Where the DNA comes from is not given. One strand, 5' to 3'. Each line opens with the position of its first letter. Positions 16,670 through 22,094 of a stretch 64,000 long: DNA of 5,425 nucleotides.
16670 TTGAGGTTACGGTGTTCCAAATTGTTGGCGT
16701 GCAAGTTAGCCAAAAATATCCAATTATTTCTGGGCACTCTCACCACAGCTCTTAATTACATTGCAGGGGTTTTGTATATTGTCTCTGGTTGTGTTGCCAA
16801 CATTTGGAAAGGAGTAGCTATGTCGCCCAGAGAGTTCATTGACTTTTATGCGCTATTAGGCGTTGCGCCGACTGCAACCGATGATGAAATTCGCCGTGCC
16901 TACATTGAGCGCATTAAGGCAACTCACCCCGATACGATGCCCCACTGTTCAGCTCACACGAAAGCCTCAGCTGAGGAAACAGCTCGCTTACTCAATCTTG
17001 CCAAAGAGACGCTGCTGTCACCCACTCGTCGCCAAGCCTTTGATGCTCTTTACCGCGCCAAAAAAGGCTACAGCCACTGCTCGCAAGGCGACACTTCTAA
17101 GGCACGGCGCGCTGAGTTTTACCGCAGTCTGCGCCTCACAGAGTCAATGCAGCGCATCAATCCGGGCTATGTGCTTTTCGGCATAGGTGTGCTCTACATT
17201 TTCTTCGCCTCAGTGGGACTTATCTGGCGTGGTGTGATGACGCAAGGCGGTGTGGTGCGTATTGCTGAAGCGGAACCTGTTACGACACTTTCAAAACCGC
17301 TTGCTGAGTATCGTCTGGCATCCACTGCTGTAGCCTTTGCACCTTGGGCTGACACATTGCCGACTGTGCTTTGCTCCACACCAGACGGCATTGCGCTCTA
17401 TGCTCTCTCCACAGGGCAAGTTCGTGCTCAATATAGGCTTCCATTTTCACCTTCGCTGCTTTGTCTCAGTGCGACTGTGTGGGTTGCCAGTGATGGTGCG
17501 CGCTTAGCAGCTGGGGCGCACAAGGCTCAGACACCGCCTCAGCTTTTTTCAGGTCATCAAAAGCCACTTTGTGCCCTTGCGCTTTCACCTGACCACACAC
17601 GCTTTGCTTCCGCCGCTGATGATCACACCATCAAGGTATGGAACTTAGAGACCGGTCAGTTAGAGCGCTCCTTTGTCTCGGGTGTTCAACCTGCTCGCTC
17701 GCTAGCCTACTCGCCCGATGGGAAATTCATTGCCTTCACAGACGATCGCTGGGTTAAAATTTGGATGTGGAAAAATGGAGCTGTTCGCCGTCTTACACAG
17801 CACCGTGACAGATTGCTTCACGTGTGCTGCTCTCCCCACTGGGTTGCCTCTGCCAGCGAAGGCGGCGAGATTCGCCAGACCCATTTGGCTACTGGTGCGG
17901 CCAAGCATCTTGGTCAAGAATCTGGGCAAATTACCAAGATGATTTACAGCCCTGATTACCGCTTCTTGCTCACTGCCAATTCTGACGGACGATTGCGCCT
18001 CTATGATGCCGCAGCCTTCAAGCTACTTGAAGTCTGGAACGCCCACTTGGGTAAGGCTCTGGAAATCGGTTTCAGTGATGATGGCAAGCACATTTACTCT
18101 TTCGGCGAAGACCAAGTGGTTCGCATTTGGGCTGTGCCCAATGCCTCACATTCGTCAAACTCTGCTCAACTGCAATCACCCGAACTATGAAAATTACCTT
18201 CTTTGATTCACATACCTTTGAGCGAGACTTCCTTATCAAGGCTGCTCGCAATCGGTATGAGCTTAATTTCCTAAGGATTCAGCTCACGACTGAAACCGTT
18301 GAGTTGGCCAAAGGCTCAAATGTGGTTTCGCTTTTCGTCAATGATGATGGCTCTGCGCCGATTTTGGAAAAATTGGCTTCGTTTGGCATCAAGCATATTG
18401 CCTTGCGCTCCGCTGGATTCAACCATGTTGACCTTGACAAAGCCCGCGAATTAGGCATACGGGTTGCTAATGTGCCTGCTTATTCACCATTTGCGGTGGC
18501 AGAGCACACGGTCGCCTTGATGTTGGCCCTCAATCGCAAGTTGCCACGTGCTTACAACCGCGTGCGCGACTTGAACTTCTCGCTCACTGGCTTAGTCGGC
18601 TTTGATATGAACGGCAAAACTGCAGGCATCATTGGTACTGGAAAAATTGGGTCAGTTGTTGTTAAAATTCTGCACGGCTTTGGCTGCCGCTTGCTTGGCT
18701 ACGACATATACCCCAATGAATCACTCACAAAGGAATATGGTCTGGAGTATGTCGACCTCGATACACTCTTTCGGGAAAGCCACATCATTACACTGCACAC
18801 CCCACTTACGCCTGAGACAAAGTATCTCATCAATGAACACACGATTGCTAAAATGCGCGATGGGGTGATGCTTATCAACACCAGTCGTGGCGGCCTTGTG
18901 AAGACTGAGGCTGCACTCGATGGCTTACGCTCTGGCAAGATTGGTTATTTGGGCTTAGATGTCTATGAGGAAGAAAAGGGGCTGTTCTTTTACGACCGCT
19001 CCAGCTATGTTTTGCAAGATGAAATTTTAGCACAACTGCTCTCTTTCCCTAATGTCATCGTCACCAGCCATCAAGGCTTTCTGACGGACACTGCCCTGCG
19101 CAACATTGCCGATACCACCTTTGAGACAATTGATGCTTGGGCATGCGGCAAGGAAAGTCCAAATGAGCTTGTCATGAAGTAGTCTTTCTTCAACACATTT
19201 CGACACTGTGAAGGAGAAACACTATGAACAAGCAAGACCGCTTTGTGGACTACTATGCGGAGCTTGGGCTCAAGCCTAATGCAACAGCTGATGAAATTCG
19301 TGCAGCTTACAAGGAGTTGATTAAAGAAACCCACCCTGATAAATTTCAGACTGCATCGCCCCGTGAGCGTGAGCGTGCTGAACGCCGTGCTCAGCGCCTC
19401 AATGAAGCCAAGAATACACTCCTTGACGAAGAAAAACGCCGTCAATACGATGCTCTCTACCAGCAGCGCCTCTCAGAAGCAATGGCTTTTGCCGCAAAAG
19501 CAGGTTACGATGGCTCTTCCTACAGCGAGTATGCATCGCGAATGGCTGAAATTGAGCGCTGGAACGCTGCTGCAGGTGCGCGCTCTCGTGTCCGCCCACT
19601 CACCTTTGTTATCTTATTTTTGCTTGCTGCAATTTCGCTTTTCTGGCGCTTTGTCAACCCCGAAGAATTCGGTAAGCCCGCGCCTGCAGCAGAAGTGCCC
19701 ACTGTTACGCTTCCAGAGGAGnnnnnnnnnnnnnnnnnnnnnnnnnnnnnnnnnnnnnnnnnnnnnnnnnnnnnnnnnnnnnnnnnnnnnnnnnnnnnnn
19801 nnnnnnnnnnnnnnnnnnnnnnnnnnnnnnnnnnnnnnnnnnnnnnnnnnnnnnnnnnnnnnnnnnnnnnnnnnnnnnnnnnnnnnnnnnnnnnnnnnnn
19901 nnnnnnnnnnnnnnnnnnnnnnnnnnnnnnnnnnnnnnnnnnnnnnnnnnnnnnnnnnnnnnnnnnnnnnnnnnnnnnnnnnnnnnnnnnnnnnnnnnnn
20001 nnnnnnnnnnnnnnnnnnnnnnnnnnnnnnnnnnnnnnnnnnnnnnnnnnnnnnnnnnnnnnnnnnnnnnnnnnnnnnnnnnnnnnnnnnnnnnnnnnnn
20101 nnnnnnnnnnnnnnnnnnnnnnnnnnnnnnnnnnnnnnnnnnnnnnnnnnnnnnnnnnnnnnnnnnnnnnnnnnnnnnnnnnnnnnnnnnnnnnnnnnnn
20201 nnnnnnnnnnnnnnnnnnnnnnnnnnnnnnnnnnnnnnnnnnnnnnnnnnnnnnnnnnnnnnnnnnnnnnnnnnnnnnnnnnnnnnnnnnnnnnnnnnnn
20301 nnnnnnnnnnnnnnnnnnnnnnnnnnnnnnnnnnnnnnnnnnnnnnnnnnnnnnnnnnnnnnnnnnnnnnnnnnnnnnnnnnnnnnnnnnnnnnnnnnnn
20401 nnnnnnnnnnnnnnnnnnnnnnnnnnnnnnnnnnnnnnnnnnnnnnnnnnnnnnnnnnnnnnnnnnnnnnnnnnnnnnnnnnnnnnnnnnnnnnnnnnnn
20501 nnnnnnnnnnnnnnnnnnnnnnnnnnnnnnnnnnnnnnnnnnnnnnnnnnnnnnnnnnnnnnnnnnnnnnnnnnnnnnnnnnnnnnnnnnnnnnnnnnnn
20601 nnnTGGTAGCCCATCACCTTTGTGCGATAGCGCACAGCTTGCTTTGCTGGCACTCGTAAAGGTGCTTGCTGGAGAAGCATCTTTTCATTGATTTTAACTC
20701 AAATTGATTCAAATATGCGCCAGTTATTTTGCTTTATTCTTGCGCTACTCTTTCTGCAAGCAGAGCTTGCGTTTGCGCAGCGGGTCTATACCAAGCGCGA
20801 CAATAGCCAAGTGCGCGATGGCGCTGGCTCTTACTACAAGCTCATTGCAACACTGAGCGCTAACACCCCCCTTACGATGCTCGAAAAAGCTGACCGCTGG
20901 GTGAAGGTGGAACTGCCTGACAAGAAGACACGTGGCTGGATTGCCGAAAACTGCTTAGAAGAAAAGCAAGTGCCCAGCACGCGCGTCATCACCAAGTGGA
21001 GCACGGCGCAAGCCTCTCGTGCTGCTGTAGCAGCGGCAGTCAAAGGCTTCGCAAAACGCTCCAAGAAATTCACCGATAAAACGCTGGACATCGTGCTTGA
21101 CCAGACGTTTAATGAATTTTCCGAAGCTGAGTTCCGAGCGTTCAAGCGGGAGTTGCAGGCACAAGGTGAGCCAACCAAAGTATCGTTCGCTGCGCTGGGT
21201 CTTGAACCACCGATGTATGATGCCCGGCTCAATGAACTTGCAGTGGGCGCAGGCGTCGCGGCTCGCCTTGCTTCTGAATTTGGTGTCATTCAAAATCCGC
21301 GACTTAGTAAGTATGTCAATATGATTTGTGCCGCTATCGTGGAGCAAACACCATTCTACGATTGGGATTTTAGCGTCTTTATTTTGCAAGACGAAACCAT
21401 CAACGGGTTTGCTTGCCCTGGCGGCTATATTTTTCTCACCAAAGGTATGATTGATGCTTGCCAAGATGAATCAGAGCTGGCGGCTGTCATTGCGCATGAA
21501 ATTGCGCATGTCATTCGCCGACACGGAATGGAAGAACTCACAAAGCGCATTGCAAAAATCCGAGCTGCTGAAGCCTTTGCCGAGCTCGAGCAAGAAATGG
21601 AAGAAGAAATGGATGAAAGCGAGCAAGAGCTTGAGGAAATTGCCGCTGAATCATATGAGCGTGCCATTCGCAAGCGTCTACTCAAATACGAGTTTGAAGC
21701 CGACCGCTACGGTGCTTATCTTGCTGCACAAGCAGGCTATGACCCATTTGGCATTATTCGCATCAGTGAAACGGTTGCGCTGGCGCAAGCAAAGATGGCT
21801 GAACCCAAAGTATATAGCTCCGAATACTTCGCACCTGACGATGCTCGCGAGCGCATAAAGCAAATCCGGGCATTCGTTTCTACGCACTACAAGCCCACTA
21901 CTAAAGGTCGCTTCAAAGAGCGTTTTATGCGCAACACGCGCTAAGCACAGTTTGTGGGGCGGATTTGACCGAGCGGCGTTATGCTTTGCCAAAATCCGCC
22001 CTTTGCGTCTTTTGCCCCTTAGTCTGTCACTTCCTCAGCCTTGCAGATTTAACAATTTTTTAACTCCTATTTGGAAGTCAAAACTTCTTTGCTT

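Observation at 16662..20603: Two paralogous J-domain / single-TM / WD40 proteins bracket ldhA in one apparent operon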

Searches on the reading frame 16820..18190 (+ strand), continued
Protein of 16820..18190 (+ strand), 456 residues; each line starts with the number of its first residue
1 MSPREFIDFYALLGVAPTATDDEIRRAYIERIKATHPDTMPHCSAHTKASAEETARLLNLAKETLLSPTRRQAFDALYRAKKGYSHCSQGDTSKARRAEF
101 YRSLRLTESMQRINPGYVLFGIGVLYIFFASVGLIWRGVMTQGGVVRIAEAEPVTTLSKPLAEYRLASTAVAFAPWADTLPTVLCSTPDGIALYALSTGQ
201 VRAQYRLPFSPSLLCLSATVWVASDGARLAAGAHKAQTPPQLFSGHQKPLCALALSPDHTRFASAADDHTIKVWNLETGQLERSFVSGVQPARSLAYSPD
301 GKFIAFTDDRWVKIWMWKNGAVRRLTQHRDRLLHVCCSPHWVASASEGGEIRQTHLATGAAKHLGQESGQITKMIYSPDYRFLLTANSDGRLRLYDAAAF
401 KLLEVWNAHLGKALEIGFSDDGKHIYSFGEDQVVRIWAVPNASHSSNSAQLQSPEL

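Call 67: search_protein_families(library=pfam, proteins=[L060:7965-9512:+, L012:7992-9017:+, L017:7998-8876:+], max_evalue=0.01)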
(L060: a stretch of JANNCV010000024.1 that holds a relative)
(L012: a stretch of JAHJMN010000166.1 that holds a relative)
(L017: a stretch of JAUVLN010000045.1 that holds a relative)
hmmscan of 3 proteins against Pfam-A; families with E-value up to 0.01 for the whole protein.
L060:7965-9512:+ (515 aa): 3 families
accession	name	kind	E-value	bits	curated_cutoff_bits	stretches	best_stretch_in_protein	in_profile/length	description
PF00226.36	DnaJ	-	2.4e-11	44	27.8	1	12-65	4-53/63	DnaJ domain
PF04355.18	BamE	-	0.00031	20.9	23.2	0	461-493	9-44/71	Outer membrane protein assembly factor BamE domain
PF10731.15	Anophelin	-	0.0073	16.7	27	0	409-444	16-51/65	Thrombin inhibitor from mosquito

L012:7992-9017:+ (341 aa): 1 family
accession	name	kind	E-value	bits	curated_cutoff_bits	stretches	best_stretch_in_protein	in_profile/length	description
PF00226.36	DnaJ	-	3.9e-16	59.3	27.8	1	5-72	1-63/63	DnaJ domain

L017:7998-8876:+ (292 aa): 1 family
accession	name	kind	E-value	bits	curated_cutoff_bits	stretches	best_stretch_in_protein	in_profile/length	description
PF00226.36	DnaJ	-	1.2e-14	54.5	27.8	1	4-71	1-63/63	DnaJ domain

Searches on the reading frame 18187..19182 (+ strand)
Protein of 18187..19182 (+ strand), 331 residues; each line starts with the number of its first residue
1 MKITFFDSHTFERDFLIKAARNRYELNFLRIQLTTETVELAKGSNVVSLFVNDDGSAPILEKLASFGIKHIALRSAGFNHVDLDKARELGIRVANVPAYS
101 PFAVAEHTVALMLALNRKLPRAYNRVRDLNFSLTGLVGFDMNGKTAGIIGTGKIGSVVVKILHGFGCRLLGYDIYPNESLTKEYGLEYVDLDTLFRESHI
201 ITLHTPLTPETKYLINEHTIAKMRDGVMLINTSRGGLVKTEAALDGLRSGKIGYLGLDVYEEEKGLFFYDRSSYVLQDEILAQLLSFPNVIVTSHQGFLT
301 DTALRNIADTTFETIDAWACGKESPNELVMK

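Call 3: search_protein_families(library=pfam, proteins=[window:18187-19182:+], max_evalue=0.01)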
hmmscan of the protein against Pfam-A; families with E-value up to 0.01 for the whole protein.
window:18187-19182:+ (331 aa): 3 families
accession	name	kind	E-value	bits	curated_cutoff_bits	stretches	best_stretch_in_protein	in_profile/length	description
PF02826.25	2-Hacid_dh_C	-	1.1e-51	175.1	25.1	1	109-297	1-178/178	D-isomer specific 2-hydroxyacid dehydrogenase, NAD binding domain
PF00389.36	2-Hacid_dh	-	2.2e-27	95.8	24.6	1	18-327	17-132/134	D-isomer specific 2-hydroxyacid dehydrogenase, catalytic domain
PF00670.27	AdoHcyase_NAD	-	0.0026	18.3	27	1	141-232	21-109/162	S-adenosyl-L-homocysteine hydrolase, NAD binding domain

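Call 4: search_protein_families(library=ncbifam, proteins=[window:18187-19182:+], max_evalue=0.01)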
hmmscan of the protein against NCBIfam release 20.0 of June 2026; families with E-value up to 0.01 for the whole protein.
window:18187-19182:+ (331 aa): 21 families
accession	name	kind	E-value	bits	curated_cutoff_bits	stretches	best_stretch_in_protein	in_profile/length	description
NF000492.1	vanH_gen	exception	1e-68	231.7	540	1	30-312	29-304/312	D-lactate dehydrogenase VanH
NF006374.0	PRK08605.1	subfamily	6.6e-62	209.5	356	1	19-312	21-315/332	D-lactate dehydrogenase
NF000371.1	vanH_Agroup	exception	1.4e-56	192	700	1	46-312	50-309/322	VanH-A/VanH-Pt family D-lactate dehydrogenase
NF009127.0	PRK12480.1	equivalog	2.4e-56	191.1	579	1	2-311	3-312/330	D-lactate dehydrogenase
TIGR01327.1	PGDH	equivalog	5.2e-56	190.5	454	1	68-325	63-307/525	phosphoglycerate dehydrogenase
NF000112.1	vanH-Amyco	exception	8.9e-56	189.6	625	1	37-309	65-330/348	VanH-AOV family D-lactate dehydrogenase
NF000151.1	vanH-Ac1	exception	1.1e-55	189.4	750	1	34-310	69-339/351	D-lactate dehydrogenase VanH-Ac1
NF000128.1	vanH-Sc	exception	9.4e-54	182.8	650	1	20-309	39-321/337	D-lactate dehydrogenase VanH-Sc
NF000004.1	vanH-D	exception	5.3e-52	176.9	550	1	36-314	41-309/323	D-lactate dehydrogenase VanH-D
NF009714.1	PRK13243.1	equivalog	4.5e-48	164.3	455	1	51-326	53-320/332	glyoxylate reductase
NF005069.0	PRK06487.1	equivalog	1.2e-41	142.8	448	1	68-322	70-314/320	2-hydroxyacid dehydrogenase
NF005387.0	PRK06932.1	equivalog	7.9e-41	140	492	1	1-319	2-310/314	2-hydroxyacid dehydrogenase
NF006263.0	PRK08410.1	equivalog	5e-37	127.9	389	1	1-295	1-289/311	D-2-hydroxyacid dehydrogenase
NF008759.0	PRK11790.1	equivalog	5.7e-37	127.4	404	1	71-312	80-310/410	phosphoglycerate dehydrogenase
NF005750.0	PRK07574.1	equivalog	1.4e-35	123.1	329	1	76-259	123-310/386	NAD-dependent formate dehydrogenase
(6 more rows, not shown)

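Call 43: search_solved_structures(query=window:18187-19182:+, max_evalue=1e-20)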
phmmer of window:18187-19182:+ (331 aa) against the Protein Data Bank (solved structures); distinct sequences matched with E-value up to 1e-20: 117 (the best 60 are shown).
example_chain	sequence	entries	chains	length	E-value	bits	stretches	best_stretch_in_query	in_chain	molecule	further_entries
5z20_A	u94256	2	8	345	8e-109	366.7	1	1-322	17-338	D-lactate dehydrogenase (Fermentative)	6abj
5z1z_A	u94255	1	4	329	1.7e-107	362.3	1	1-329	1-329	D-isomer specific 2-hydroxyacid dehydrogenase NAD-binding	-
3wx0_A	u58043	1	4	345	2.1e-107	362.1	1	1-329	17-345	D-isomer specific 2-hydroxyacid dehydrogenase NAD-binding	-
4cuj_A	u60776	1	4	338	5.4e-106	357.4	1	1-328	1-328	D-LACTATE DEHYDROGENASE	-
4cuk_A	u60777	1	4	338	5.6e-106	357.3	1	1-328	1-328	D-LACTATE DEHYDROGENASE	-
8i5z_A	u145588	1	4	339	4.1e-96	324.9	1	1-320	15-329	D-isomer specific 2-hydroxyacid dehydrogenase NAD-binding protein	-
5z21_A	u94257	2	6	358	4.6e-95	321.5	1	2-328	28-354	D-lactate dehydrogenase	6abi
7wn9_A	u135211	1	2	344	2.2e-87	296.3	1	1-314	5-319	Putative D-lactate dehydrogenase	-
4zgs_A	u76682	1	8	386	2.3e-87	296.2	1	10-327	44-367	Putative D-lactate dehydrogenase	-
8grv_A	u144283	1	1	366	2.7e-87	296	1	1-314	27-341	Putative D-lactate dehydrogenase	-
2dld_A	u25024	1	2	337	7.4e-64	219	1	18-313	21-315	D-LACTATE DEHYDROGENASE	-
1j49_A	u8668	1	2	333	1.9e-61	211.1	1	20-324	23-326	D-LACTATE DEHYDROGENASE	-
1j4a_A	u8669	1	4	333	3.4e-60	207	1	20-324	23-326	D-LACTATE DEHYDROGENASE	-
3kb6_A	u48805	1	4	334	1.3e-59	205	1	40-321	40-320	D-lactate dehydrogenase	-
1dxy_A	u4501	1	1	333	1.4e-52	182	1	31-313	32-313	D-2-HYDROXYISOCAPROATE DEHYDROGENASE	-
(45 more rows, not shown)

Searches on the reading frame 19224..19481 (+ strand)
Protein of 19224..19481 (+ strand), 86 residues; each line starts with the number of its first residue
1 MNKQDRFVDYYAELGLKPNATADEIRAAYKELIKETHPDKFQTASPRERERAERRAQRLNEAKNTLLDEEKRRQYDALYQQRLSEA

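Call 64: search_solved_structures(query=window:19224-19481:+, max_evalue=0.00001, show_alignments=2)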
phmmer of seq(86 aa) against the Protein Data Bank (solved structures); distinct sequences matched with E-value up to 0.00001: 35.
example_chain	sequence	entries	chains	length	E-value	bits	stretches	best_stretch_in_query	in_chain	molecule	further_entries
9dyv_A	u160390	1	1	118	3.1e-10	43.6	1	9-77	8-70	Chaperone protein DnaJ 2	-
4j7z_A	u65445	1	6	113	3.6e-10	43.4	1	9-77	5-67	Chaperone protein DnaJ 2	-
6psi_A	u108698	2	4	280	1.9e-09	41.2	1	9-77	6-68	Chaperone protein DnaJ 2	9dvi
2dn9_A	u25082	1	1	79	2.3e-09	40.9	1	9-78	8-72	DnaJ homolog subfamily A member 3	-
4j80_A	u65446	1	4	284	3.6e-09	40.3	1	9-77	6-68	Chaperone protein DnaJ 2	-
6iws_A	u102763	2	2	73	5.5e-09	39.7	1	9-77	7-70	DnaJ homolog subfamily A member 3, mitochondrial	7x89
6u3r_A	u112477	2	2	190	6.4e-09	39.5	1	7-80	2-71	DnaJ homolog subfamily B member 6,DnaJ homolog subfamily B member 6 | DnaJ homolog subfamily B member 6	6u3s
3ucs_C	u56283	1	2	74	8.3e-09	39.1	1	7-82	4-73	Curved DNA-binding protein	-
2kqx_A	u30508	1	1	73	1e-08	38.8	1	7-82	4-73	Curved DNA-binding protein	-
2ej7_A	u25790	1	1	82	1.2e-08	38.6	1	6-77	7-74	HCG3 gene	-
7tgh_J1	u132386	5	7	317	2.4e-08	37.6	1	8-80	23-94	DnaJ domain protein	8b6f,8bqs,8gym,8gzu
8e2o_A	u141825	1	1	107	3.5e-08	37.1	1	9-85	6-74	Isoform 2 of DnaJ homolog subfamily A member 1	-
2dmx_A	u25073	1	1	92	3.6e-08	37.1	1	7-77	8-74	DnaJ homolog subfamily B member 8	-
2y4t_A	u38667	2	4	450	3.9e-08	37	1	3-76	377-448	DNAJ HOMOLOG SUBFAMILY C MEMBER 3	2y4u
2lo1_A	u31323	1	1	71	4e-08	36.9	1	8-77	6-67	DnaJ homolog subfamily A member 1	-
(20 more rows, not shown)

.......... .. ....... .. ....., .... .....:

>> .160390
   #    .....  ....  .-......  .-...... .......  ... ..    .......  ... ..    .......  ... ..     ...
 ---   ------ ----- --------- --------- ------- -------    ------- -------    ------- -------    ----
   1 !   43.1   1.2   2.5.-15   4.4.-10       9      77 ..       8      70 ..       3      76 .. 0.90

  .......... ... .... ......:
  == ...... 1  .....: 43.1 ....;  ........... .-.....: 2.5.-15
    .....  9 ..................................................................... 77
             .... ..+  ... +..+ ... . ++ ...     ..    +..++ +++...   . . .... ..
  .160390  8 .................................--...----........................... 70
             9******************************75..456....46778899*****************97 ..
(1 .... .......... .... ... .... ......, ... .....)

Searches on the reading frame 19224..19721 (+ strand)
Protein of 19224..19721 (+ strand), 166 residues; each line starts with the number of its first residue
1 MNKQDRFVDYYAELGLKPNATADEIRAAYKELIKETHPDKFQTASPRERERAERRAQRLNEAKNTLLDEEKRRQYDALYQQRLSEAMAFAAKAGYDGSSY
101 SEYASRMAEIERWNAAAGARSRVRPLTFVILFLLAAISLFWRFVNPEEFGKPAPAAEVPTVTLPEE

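Call 47: find_homologous_proteins(query=A4, max_evalue=0.001)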
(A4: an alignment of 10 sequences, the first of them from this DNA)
Query A4 (10 sequences) (166 aa, profile of the alignment): 76 proteins with E <= 0.001 among 8000 candidates.
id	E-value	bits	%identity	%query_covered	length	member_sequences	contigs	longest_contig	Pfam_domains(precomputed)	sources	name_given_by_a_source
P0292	3.9e-14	71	40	48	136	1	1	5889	PF00226.37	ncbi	-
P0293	1.7e-13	69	46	41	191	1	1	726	PF00226.37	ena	-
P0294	7.5e-13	67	41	49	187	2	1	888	PF00226.37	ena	-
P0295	1.3e-12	66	46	41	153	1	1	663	PF00226.37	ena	-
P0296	4.7e-12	64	44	47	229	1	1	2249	PF00226.37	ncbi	ncbi:unnamed protein product, partial [Rhizoctonia solani]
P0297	3.3e-11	62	50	42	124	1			PF00226.37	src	-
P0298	3.8e-11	61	35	71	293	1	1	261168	PF00226.37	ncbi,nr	ncbi:hypothetical protein OF83DRAFT_1167287 [Amylostereum chailletii]|nr:hypothetical protein OF83DR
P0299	4.9e-11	61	51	42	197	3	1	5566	PF00226.37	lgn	-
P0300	8.3e-11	60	43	45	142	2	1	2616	PF00226.37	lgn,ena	-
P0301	9.6e-11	60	43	42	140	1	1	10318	PF00226.37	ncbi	-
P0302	1.4e-10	60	41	57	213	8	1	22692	PF00226.37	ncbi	-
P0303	1.8e-10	59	41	44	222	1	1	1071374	PF00226.37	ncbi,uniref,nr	ncbi:DnaJ domain-containing protein [Kockovaella imperatae]|uniref:DnaJ domain-containing protein n=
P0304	2.5e-9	56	37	41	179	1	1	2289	PF00226.37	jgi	jgi:DnaJ-class molecular chaperone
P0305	2.9e-9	55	41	44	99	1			PF00226.37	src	-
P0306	3.2e-9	55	44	41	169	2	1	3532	PF00226.37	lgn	-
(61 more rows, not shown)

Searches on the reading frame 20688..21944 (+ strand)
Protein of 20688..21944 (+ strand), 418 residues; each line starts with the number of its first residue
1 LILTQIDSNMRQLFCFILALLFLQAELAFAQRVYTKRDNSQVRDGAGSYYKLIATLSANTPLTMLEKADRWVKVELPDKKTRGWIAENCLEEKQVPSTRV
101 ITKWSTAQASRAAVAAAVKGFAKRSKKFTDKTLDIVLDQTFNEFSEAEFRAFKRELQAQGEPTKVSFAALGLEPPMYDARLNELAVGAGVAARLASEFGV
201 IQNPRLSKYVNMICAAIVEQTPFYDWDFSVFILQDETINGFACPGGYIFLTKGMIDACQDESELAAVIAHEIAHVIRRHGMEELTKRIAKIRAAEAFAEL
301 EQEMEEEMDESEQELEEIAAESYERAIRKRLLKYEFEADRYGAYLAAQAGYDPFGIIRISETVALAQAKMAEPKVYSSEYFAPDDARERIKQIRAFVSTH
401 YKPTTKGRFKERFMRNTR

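Call 3: search_protein_families(library=pfam, proteins=[window:20688-21944:+], max_evalue=0.01)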
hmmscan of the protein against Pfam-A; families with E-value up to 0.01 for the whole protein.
window:20688-21944:+ (418 aa): 5 families
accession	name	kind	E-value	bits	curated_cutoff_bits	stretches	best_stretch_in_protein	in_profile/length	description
PF01435.24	Peptidase_M48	-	2.6e-20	73.5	20.3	1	215-400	12-172/186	Peptidase family M48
PF08239.17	SH3_3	-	1.3e-08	35.3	27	1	41-90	4-53/54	Bacterial SH3 domain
PF10026.15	DUF2268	-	0.00024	21.1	23.6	1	234-285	37-86/195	Predicted Zn-dependent protease (DUF2268)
PF06347.19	SH3_4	-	0.00039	20.6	24.1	1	38-88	3-52/56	Bacterial SH3 domain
PF23795.1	SH3_YKFC_2nd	-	0.0035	17.6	27.4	1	53-85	18-49/57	YKFC SH3b2 domain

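Call 4: search_protein_families(library=ncbifam, proteins=[window:20688-21944:+], max_evalue=0.01)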
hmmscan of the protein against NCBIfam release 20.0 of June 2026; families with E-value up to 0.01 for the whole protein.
window:20688-21944:+ (418 aa): 7 families
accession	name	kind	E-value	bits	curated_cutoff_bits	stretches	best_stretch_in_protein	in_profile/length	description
NF052400.1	M48_BAM_BepA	equivalog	3.1e-24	85.6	570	1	183-356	46-219/483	beta-barrel assembly-enhancing protease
TIGR04211.1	SH3_and_anchor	equivalog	8e-09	35.4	65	1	42-129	10-97/198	TIGR04211 family SH3 domain-containing protein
NF052399.1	M48_lipo_LoiP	exception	5.2e-06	26.1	365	1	206-364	67-216/247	metalloprotease LoiP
NF003425.0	PRK04897.1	equivalog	1.7e-05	24.2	355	1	229-275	99-148/298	zinc metalloprotease HtpX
NF002826.0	PRK03001.1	equivalog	5e-05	22.6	369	1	230-372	88-239/285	zinc metalloprotease HtpX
NF002669.0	PRK02391.1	equivalog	0.00018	20.8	341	0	247-279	118-149/298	zinc metalloprotease HtpX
NF002775.0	PRK02870.1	equivalog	0.00049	19.5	285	1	229-277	135-186/338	zinc metalloprotease HtpX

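Call 44: search_solved_structures(query=window:20688-21944:+, max_evalue=0.001)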
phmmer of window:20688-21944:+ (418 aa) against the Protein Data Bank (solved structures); distinct sequences matched with E-value up to 0.001: 6.
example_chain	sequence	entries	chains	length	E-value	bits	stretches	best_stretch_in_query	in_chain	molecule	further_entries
3c37_A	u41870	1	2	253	2e-17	66.5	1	186-362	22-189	Peptidase, M48 family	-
28jl_F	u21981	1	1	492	9e-13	51.2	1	184-397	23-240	Beta-barrel assembly-enhancing protease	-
6ait_A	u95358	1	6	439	9.2e-13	51.2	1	186-397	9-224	Beta-barrel assembly-enhancing protease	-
28jr_F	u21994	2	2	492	9.7e-13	51.1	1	184-397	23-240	Beta-barrel assembly-enhancing protease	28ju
6sar_A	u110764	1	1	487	9.9e-13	51.1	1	184-397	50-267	Beta-barrel assembly-enhancing protease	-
28jq_F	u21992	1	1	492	3.7e-12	49.2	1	184-397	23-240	Beta-barrel assembly-enhancing protease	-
